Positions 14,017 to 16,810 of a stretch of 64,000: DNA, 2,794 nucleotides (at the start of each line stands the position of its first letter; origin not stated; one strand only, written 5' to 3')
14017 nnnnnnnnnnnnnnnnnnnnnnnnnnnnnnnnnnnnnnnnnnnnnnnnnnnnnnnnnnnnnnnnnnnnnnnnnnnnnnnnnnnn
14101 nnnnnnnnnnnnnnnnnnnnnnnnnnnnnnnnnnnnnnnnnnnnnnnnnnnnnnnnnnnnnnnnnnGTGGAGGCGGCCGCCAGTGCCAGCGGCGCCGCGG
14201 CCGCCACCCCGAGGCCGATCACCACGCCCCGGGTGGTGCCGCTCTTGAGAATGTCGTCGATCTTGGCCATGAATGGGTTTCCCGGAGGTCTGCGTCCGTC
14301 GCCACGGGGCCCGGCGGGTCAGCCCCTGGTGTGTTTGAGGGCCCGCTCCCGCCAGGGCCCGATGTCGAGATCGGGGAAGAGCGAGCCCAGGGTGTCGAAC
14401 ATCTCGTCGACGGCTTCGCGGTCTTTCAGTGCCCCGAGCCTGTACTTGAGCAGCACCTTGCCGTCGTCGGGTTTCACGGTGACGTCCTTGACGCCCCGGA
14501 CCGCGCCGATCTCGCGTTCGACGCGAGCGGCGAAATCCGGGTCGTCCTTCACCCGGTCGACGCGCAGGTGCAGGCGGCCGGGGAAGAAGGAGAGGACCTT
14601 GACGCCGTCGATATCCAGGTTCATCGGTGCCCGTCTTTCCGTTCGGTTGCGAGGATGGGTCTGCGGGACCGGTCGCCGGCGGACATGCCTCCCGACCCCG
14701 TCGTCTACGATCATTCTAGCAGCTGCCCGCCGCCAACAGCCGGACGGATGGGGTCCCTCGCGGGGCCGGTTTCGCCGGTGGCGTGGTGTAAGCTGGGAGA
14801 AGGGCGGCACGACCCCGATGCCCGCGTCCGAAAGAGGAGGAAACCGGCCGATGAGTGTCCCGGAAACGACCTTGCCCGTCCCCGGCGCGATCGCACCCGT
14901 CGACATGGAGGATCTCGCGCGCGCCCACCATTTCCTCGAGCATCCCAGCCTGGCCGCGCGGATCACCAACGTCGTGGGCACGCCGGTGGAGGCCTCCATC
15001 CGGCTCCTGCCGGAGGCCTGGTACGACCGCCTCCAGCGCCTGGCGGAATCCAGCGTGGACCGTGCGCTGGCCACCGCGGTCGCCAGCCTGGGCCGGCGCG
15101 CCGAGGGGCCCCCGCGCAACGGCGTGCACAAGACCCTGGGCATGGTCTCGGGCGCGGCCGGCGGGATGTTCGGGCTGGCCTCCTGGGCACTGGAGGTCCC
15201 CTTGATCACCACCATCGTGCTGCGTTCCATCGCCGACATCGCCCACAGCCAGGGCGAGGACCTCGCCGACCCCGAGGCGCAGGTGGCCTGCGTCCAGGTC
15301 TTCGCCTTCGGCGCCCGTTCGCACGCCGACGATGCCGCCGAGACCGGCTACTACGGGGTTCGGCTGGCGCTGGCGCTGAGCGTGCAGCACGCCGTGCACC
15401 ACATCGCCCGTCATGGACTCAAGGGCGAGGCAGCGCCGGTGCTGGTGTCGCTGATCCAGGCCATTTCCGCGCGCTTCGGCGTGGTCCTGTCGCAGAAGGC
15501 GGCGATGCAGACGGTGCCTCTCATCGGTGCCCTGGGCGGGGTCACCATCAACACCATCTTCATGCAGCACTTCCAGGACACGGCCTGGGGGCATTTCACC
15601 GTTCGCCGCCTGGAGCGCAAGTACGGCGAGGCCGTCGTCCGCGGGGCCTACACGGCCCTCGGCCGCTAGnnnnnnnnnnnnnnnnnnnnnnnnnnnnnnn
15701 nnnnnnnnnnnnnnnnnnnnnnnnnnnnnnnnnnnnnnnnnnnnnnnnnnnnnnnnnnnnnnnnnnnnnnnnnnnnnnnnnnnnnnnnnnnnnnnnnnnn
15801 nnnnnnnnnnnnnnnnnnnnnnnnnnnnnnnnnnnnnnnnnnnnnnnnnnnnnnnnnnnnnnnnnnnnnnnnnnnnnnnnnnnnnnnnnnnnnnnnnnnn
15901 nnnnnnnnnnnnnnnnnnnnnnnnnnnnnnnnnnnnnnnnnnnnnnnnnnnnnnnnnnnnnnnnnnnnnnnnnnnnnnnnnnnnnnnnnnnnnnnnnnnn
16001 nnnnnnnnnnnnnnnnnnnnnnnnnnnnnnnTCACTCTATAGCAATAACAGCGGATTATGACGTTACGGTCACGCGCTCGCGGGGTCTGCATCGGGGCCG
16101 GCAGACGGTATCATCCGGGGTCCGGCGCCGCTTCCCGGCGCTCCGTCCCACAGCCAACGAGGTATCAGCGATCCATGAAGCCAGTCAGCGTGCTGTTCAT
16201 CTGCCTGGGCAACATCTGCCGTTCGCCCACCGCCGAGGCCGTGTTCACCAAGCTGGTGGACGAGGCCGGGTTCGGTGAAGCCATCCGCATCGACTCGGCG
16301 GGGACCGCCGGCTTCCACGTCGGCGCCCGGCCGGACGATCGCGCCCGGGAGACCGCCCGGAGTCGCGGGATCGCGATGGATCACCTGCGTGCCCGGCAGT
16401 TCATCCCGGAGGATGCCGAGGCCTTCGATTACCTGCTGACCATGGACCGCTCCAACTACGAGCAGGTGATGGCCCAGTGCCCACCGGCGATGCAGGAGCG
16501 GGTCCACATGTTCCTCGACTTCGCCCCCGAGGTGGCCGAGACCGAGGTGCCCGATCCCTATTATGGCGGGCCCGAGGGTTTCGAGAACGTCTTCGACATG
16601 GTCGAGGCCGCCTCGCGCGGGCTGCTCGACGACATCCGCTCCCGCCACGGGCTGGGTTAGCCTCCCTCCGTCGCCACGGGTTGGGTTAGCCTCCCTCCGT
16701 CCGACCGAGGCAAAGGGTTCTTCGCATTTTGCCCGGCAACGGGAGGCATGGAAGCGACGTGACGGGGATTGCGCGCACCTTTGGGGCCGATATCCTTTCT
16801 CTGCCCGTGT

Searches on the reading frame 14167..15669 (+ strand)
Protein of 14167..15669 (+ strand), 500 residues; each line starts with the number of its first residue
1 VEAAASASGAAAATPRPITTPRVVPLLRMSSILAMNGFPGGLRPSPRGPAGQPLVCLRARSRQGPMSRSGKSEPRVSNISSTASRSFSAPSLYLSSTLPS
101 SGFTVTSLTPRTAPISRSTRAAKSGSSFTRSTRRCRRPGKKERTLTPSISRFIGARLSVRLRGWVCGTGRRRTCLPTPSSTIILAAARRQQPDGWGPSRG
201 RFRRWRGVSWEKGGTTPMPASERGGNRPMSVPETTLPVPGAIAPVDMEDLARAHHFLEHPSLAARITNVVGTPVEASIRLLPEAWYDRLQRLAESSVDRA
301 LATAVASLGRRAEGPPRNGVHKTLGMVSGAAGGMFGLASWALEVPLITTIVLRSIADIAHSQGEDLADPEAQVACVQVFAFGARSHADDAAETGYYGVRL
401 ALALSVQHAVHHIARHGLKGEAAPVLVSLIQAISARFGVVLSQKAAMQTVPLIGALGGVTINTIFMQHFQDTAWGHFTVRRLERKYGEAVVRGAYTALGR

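Call 11: search_protein_families(library=pfam, proteins=[window:14167-15669:+], max_evalue=0.01)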
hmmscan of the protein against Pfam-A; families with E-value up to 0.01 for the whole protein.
window:14167-15669:+ (500 aa): 1 family
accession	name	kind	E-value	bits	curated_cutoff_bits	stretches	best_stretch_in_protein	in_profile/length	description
PF12787.12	EcsC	-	4.7e-26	92.4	30.4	1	317-482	90-240/240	EcsC protein family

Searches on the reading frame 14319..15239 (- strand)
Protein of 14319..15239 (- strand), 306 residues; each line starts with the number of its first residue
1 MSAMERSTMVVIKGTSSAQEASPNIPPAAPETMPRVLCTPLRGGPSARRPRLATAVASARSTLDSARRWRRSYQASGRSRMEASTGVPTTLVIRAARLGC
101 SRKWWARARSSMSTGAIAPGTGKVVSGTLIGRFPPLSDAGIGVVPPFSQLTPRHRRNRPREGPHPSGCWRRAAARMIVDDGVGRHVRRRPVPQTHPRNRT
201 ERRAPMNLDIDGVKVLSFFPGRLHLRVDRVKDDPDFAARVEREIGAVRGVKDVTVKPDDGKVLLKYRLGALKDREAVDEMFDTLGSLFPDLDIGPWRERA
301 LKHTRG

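Call 11: search_protein_families(library=pfam, proteins=[window:14319-15239:-], max_evalue=0.01)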
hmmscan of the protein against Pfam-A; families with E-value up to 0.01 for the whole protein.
window:14319-15239:- (306 aa): 1 family
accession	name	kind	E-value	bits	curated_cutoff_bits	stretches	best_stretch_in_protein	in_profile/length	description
PF19991.5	HMA_2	-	0.00041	20.8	30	1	213-273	8-68/154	Heavy metal associated domain 2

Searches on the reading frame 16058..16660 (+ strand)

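Call 11: search_protein_families(library=pfam, proteins=[window:16058-16660:+], max_evalue=0.01)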
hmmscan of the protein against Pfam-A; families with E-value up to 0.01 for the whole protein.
window:16058-16660:+ (200 aa): 1 family
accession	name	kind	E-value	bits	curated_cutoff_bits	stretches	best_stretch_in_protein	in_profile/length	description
PF01451.26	LMWPc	-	8e-43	146.5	23.2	1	45-190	1-144/144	Low molecular weight phosphotyrosine protein phosphatase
